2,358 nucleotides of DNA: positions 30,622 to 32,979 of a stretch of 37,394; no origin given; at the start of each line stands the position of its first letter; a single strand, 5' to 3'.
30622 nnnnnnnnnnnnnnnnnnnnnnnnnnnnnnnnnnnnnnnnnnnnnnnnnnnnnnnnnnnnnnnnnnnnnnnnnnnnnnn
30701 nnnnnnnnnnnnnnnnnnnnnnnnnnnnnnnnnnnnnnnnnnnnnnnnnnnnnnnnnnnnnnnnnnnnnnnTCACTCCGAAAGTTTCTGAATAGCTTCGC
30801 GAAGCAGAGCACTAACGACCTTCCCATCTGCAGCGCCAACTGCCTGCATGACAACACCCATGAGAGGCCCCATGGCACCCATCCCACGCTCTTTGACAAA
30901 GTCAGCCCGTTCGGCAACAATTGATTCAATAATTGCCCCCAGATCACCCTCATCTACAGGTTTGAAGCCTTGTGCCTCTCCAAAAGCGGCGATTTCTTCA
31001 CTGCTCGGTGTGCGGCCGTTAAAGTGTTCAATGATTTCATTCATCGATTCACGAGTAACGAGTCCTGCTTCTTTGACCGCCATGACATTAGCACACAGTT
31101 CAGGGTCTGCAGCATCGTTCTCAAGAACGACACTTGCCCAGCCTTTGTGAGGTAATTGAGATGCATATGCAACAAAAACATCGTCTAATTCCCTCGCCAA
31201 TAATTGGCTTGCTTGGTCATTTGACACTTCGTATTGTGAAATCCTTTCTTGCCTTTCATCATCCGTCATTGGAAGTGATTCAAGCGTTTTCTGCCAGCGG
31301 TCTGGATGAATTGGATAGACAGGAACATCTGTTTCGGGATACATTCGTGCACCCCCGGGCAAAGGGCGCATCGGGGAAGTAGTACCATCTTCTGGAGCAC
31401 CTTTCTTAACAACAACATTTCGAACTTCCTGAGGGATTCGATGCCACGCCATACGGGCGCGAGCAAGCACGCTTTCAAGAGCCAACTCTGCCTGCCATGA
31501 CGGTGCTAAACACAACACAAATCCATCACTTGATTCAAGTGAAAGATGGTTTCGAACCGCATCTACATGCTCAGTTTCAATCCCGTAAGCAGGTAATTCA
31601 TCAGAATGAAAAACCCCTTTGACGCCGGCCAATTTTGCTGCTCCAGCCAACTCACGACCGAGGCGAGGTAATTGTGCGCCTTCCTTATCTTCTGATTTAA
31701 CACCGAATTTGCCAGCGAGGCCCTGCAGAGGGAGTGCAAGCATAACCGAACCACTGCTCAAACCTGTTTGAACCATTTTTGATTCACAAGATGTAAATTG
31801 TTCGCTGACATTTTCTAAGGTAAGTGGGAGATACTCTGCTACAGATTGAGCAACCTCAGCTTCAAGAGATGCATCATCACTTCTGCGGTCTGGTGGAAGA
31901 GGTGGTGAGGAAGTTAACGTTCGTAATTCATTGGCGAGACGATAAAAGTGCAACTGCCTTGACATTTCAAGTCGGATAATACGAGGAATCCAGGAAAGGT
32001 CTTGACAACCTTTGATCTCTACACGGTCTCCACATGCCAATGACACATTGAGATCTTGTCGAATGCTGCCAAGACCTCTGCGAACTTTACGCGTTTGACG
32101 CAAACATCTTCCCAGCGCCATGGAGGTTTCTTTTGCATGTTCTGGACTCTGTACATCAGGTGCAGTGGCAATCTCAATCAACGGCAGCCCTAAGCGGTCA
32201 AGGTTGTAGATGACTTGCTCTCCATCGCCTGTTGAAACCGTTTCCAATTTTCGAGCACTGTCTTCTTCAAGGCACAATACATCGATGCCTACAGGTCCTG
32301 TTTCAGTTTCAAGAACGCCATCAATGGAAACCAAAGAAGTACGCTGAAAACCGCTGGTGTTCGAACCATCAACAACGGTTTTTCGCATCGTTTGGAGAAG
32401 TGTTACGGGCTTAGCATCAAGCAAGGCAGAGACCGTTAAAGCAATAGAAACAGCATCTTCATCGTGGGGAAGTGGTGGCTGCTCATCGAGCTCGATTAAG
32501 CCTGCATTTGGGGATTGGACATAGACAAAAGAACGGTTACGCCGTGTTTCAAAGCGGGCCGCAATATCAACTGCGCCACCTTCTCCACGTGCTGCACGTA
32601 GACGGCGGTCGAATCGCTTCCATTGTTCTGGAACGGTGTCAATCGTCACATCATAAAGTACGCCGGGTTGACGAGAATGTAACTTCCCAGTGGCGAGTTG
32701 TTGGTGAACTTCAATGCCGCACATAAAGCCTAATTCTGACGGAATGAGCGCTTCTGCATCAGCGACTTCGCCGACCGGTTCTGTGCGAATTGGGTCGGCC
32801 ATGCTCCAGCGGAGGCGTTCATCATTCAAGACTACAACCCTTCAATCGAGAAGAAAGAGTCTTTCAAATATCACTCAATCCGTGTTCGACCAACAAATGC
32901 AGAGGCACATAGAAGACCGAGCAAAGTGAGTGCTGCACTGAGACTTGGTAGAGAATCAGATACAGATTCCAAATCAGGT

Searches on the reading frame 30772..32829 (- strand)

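Call 11: search_protein_families(library=pfam, proteins=[window:30772-32829:-], max_evalue=0.001)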
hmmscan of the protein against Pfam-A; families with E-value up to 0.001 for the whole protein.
window:30772-32829:- (685 aa): 2 families
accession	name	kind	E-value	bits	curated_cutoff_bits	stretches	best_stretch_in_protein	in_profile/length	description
PF02934.20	GatB_N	-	1.5e-40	139.6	23.4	1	36-509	2-273/277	GatB/GatE catalytic domain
PF02637.23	GatB_Yqey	-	1.2e-08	35.4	27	1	574-680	40-148/148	GatB domain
